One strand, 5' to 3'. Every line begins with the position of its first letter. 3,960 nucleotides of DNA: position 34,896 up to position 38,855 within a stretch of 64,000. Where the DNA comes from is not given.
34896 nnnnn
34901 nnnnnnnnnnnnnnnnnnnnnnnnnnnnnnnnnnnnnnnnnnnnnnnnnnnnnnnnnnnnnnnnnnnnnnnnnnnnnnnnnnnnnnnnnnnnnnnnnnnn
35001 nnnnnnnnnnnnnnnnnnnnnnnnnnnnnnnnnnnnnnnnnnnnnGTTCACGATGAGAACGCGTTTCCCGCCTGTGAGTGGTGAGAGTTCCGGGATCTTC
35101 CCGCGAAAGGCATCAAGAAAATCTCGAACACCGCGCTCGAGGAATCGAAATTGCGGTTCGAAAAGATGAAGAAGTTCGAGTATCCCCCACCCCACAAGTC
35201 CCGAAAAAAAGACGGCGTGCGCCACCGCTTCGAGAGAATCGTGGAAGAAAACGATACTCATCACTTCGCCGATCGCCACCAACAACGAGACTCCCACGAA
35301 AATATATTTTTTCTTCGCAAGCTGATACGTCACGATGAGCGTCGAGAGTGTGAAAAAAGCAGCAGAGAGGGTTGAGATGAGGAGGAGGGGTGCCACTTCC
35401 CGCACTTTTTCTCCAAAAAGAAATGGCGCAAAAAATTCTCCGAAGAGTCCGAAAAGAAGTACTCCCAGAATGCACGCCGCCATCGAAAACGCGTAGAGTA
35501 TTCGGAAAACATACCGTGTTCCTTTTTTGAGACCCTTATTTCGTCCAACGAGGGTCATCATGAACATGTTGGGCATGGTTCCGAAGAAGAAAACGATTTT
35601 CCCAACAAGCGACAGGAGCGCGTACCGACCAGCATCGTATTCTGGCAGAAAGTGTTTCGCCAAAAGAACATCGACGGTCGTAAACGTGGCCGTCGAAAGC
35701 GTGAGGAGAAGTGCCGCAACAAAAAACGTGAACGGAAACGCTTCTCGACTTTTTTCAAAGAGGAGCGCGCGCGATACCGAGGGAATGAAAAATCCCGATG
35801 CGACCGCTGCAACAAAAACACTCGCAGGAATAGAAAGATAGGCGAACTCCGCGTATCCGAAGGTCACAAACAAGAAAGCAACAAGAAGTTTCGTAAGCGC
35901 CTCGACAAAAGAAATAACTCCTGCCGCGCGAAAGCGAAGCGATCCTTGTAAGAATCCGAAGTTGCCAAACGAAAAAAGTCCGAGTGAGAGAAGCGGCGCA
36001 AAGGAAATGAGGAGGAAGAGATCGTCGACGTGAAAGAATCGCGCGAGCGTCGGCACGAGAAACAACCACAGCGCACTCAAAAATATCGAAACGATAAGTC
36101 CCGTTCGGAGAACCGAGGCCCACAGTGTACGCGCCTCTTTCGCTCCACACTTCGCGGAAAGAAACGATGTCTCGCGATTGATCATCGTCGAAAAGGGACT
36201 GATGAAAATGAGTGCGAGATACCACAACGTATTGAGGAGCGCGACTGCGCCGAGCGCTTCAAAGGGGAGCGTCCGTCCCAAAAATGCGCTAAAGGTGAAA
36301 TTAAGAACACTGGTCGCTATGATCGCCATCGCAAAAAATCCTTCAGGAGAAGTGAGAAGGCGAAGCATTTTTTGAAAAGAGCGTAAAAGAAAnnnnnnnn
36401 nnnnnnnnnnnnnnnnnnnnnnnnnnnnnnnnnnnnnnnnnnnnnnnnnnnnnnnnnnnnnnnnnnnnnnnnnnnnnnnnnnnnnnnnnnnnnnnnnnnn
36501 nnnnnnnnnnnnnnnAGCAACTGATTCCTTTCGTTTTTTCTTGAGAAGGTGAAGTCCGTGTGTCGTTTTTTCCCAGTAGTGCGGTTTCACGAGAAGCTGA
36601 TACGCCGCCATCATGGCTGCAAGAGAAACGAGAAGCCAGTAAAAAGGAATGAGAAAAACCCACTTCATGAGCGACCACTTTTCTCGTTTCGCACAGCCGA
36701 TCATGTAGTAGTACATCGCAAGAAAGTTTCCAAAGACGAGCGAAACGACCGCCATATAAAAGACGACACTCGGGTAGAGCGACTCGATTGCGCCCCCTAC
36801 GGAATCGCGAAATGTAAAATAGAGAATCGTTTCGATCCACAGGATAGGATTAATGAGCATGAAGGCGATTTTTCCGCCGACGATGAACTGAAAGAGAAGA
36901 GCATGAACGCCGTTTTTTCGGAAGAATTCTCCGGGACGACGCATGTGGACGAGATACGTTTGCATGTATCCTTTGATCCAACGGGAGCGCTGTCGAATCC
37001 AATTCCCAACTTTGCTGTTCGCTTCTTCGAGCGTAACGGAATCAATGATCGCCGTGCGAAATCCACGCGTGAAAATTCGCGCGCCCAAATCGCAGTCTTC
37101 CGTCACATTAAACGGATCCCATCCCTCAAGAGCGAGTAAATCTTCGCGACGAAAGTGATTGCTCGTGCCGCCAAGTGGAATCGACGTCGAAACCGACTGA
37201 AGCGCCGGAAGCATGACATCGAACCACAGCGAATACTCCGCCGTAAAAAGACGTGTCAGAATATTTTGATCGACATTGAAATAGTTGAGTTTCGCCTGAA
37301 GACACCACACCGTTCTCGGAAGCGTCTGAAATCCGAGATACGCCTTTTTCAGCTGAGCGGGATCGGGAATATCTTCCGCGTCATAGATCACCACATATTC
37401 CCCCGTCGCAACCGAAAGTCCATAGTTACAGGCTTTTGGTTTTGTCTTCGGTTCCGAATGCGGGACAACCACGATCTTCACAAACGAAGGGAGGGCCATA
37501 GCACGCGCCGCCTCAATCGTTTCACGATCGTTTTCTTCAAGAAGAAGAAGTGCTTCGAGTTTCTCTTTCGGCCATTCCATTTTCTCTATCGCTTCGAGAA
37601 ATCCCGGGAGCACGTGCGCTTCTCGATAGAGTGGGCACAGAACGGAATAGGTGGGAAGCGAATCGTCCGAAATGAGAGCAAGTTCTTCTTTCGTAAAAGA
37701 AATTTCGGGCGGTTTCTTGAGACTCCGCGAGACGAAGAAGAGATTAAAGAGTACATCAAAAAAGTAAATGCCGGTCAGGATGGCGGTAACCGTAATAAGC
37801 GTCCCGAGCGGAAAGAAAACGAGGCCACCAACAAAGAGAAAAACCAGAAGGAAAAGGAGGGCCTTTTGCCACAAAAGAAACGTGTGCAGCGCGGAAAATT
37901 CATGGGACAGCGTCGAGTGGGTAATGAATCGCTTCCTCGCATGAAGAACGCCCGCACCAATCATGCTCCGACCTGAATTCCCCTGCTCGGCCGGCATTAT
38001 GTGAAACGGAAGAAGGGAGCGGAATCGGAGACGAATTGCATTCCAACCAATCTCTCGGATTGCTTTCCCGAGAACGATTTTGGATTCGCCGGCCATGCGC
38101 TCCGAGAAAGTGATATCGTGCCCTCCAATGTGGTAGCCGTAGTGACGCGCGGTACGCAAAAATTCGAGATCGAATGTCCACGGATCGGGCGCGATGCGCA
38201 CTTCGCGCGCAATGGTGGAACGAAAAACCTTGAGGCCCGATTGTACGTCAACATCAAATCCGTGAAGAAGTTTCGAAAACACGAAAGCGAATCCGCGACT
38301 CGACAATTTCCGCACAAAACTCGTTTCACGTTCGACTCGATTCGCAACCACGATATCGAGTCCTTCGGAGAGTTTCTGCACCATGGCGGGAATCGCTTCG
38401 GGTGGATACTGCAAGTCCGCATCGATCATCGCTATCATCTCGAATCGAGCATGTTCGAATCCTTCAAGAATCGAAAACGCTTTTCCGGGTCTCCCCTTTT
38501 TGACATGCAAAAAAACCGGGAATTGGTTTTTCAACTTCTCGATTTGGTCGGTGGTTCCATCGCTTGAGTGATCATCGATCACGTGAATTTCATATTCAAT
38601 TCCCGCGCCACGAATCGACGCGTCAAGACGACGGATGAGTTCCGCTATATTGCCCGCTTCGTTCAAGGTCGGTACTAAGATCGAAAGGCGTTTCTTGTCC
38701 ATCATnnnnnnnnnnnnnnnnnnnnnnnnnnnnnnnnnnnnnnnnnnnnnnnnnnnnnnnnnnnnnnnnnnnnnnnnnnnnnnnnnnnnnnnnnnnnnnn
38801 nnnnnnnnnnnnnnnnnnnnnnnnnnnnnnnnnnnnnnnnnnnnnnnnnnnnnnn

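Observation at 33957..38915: Single 1652-aa ORF fusing GT2 + processive GT2 synthase + MOP/Wzx-like flippase + GT4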

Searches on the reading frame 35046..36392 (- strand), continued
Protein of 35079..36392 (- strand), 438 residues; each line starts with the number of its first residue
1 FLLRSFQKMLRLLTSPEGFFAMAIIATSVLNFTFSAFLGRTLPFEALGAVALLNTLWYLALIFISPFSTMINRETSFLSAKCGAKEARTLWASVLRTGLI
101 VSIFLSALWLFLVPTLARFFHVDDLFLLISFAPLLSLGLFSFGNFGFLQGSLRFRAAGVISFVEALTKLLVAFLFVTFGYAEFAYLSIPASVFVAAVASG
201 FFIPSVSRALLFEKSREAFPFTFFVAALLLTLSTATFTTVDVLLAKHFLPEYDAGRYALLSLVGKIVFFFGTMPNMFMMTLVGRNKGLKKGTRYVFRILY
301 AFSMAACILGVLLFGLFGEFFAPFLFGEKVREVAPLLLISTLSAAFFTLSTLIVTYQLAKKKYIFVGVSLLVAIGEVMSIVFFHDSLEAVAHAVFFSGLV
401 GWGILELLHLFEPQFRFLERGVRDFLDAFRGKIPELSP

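Call 90: find_related_loci(query=A2, collection=genome_contigs, flank=10000)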
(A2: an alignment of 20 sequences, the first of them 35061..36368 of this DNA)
Query A2 (436 aa) in genome_contigs; peptide patterns used: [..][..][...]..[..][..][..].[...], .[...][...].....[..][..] (x = any residue, [..] = any of these).
397 stretches matched a pattern; 171 encode a relative of the query (tblastn E <= 1e-3); the best 80 are kept; 80 distinct loci.
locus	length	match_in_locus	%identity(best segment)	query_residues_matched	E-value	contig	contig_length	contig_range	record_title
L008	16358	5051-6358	61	1-436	9e-166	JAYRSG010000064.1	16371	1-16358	MAG: Candidatus Moraniibacteriota bacterium isolate XM1_ASGE3bin.7 k141_330307, whole genome shotgun sequence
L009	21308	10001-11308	58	1-436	1e-156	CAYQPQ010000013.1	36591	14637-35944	MAG TPA_asm: uncultured Bdellovibrionales bacterium isolate SRP278252_co1_435 genome assembly, contig: NODE_1696_length_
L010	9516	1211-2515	58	2-435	3e-154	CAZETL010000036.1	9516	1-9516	MAG TPA_asm: uncultured Bdellovibrionales bacterium isolate binchicken_co128_378 genome assembly, contig: NODE_6582_leng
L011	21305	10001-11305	59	2-436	4e-156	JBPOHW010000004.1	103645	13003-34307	MAG: Candidatus Moraniibacteriota bacterium isolate MAG_322 c_000000394492, whole genome shotgun sequence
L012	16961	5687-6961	44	3-426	1e-99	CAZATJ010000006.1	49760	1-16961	MAG TPA_asm: uncultured Bdellovibrionales bacterium isolate ERP113451_co3_238 genome assembly, contig: NODE_302_length_4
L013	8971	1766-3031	38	3-427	4e-94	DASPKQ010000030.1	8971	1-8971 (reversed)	MAG TPA_asm: Verrucomicrobiia bacterium isolate SMAG_U12040 k141_553426, whole genome shotgun sequence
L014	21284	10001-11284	40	1-425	3e-92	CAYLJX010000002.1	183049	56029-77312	MAG TPA_asm: uncultured Bdellovibrionales bacterium isolate SRP342105_co1_463 genome assembly, contig: NODE_80_length_18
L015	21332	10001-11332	40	2-436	1e-91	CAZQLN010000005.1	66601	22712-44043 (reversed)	MAG TPA_asm: uncultured Bdellovibrionales bacterium isolate SRP342105_co1_403 genome assembly, contig: NODE_523_length_6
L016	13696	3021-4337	40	1-436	9e-90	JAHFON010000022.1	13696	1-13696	MAG: Candidatus Moraniibacteriota bacterium isolate nzgw504 NODE_4438_length_13697_cov_3.803403, whole genome shotgun se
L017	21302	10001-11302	39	7-436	3e-89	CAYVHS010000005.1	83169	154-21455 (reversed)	MAG TPA_asm: uncultured Bdellovibrionales bacterium isolate SRP278252_co2_49 genome assembly, contig: NODE_404_length_83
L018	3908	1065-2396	39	2-436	6e-89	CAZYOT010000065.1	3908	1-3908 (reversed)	MAG TPA_asm: uncultured Bdellovibrionales bacterium isolate SRP278252_co2_135 genome assembly, contig: NODE_51256_length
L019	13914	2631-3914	39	1-427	6e-88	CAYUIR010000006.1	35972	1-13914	MAG TPA_asm: uncultured Bdellovibrionales bacterium isolate SRP219642_co6_142 genome assembly, contig: NODE_774_length_3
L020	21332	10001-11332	39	2-436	5e-88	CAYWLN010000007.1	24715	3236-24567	MAG TPA_asm: uncultured Bdellovibrionales bacterium isolate SRP219642_co7_73 genome assembly, contig: NODE_2785_length_2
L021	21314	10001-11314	39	3-436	8e-88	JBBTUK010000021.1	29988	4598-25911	MAG: Patescibacteria group bacterium isolate H41-bin156_1 H41_bin156_1_000000000021, whole genome shotgun sequence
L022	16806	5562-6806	39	22-435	1e-84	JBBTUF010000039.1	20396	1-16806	MAG: Patescibacteria group bacterium isolate H43-bin009_1 H43_bin009_1_000000000039, whole genome shotgun sequence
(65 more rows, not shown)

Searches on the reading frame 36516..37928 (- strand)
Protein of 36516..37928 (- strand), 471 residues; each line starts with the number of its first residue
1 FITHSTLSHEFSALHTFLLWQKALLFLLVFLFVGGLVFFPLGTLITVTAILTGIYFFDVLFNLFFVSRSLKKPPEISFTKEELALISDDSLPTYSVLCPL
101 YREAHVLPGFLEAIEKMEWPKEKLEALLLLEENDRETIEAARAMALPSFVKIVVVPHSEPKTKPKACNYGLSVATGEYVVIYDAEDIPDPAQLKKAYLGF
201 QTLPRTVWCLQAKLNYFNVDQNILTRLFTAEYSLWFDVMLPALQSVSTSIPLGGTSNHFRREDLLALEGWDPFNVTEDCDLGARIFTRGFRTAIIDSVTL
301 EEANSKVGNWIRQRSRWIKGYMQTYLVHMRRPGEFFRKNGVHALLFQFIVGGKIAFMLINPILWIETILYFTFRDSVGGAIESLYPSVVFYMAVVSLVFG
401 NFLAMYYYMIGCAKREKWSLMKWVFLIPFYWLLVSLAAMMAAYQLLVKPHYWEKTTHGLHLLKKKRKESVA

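Call 37: search_solved_structures(query=window:36516-37928:-, max_evalue=0.001, show_alignments=2)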
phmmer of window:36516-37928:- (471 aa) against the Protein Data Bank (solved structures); distinct sequences matched with E-value up to 0.001: 3.
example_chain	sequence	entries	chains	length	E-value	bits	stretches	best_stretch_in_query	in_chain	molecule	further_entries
6yv7_A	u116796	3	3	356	1.4e-07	33.8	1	89-308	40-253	Glycosyl transferase, family 2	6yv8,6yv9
6yv7_B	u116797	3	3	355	1.5e-07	33.7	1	90-308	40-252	Glycosyl transferase, family 2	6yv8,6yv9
9jma_A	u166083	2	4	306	0.0007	21.6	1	95-194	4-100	GalNAc(5)-diNAcBac-PP-undecaprenol beta-1,3-glucosyltransferase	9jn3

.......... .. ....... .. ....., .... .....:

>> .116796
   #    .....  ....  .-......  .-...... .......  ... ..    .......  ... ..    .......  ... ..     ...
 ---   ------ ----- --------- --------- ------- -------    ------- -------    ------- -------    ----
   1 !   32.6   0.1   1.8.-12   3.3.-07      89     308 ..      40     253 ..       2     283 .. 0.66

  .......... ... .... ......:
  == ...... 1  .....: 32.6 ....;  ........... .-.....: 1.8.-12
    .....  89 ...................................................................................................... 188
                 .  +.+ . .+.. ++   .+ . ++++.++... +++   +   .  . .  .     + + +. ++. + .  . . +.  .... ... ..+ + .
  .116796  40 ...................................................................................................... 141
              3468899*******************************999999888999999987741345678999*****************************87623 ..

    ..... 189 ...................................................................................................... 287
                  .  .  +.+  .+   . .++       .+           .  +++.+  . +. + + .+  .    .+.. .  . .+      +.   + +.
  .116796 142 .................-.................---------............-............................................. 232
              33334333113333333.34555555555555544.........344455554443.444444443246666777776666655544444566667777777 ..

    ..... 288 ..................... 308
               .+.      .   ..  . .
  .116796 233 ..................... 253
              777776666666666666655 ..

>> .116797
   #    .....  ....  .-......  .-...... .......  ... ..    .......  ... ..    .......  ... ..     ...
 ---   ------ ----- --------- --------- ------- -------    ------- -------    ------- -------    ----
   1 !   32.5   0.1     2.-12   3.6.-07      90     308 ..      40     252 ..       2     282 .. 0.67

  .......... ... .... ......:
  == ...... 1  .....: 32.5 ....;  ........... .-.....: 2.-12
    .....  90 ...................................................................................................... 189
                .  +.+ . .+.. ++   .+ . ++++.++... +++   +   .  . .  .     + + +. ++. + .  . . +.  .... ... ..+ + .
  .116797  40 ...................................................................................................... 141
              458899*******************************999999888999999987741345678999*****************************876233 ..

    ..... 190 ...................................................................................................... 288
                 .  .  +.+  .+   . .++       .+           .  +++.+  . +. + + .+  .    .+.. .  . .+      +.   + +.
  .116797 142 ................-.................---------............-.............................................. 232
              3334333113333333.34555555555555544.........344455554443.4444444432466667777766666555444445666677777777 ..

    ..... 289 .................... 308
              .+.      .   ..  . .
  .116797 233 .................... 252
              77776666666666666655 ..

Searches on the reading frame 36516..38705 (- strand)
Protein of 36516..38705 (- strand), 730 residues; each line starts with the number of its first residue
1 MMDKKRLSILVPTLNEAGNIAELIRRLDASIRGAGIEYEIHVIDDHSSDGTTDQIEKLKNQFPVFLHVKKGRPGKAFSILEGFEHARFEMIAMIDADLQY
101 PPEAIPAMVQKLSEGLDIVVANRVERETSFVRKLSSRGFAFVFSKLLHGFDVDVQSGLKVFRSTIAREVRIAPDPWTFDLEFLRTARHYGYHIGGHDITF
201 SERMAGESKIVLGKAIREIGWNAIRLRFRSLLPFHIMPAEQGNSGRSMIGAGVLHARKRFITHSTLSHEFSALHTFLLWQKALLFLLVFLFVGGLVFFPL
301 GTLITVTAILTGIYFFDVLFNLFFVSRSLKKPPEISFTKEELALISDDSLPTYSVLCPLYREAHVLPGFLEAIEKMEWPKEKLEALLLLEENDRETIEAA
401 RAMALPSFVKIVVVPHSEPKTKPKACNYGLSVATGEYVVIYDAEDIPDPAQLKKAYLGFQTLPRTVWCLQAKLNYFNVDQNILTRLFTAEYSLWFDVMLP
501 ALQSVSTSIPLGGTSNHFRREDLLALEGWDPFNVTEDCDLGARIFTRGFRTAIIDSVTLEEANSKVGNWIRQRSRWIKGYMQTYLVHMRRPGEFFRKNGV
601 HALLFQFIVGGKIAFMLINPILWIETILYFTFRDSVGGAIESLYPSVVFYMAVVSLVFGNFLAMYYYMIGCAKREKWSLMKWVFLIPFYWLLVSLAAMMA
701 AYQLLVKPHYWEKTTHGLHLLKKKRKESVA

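Call 52: predict_structure(alignment_id=A3)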
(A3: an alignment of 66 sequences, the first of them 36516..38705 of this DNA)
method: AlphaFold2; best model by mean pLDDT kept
length: 730 residues; sequences in the alignment: 66
mean_pLDDT: 88.4   pTM: 0.85
mean pLDDT of the five models: 88.4, 88.3, 87.6, 85.2, 83.3
residues with pLDDT >= 90: 433; 70-90: 265; 50-70: 27; < 50: 5
segments of 3 or more residues with pLDDT < 50: 242-244
pLDDT, mean of each block of 10 residues (from residue 1): 77 92 95 94 93 92 94 90 93 92 95 93 72 73 82 89 90 82 92 90 67 72 84 85 65 91 91 90 94 94 88 85 84 86 94 95 91 96 97 94 95 90 91 95 94 97 95 92 93 91 86 88 94 87 93 94 92 92 93 92 88 81 79 86 80 78 90 91 87 92 90 79 72
secondary structure, 60 per line:
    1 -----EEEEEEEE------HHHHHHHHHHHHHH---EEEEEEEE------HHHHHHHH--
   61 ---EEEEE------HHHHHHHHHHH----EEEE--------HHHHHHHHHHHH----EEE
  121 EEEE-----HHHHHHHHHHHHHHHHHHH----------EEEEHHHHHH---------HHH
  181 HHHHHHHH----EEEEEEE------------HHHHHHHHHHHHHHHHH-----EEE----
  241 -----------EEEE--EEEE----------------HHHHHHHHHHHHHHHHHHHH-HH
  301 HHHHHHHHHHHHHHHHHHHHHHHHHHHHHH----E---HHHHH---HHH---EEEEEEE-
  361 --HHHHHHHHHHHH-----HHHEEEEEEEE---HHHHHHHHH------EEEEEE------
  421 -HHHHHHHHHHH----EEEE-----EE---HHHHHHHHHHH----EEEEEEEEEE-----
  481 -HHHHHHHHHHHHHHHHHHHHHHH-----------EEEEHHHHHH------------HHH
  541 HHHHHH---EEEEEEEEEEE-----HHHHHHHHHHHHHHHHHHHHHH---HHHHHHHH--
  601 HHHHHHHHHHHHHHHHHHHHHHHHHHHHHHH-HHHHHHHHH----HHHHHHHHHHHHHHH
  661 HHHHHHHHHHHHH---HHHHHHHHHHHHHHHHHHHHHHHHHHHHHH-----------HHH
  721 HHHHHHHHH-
elements in order (helices of 4 or more, strands of 3 or more residues): E6-13 H20-33 E37-44 H51-58 E64-68 H75-85 E90-93 H102-113 E118-124 H130-148 E159-162 H163-168 H178-188 E193-199 H212-228 E234-236 E252-255 E258-261 H278-297 H299-330 H339-343 E353-359 H363-374 E383-390 H394-402 E409-414 H422-432 E437-440 H451-461 E466-475 H482-504 E516-519 H520-525 H538-546 E550-560 H566-587 H591-598 H601-631 H633-641 H646-673 H677-706 H718-729

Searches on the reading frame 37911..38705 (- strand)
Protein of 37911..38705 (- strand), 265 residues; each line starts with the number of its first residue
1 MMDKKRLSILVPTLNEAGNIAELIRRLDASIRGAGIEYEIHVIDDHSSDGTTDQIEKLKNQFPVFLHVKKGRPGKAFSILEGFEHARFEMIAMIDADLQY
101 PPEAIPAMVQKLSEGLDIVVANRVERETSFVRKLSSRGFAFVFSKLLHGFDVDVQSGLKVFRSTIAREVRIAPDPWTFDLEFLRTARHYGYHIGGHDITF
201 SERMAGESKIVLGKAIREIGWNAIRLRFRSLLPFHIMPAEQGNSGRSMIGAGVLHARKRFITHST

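Call 36: search_solved_structures(query=window:37911-38705:-, max_evalue=0.00001)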
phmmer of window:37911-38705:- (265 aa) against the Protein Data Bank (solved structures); distinct sequences matched with E-value up to 0.00001: 7.
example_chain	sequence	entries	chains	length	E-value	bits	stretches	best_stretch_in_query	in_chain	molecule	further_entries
5mlz_A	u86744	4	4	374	1.1e-25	94.1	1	5-219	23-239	Dolichol monophosphate mannose synthase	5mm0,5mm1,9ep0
9hwj_A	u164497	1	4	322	2.4e-21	79.8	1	5-140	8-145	Undecaprenyl-phosphate 4-deoxy-4-formamido-L-arabinose transferase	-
9bhc_C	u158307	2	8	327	5.5e-20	75.4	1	5-144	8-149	Undecaprenyl-phosphate 4-deoxy-4-formamido-L-arabinose transferase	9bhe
8vxh_A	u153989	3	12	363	6.9e-20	75.1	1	5-144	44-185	Undecaprenyl-phosphate 4-deoxy-4-formamido-L-arabinose transferase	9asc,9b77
5eke_A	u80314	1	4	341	4.6e-14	56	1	6-146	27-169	Uncharacterized glycosyltransferase sll0501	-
5ekp_C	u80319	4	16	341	4.6e-14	56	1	6-146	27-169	Uncharacterized glycosyltransferase sll0501 | Glycosyltransferase sll0501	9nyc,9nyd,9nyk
9nye_A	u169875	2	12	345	4.7e-14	55.9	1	6-146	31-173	Glycosyltransferase sll0501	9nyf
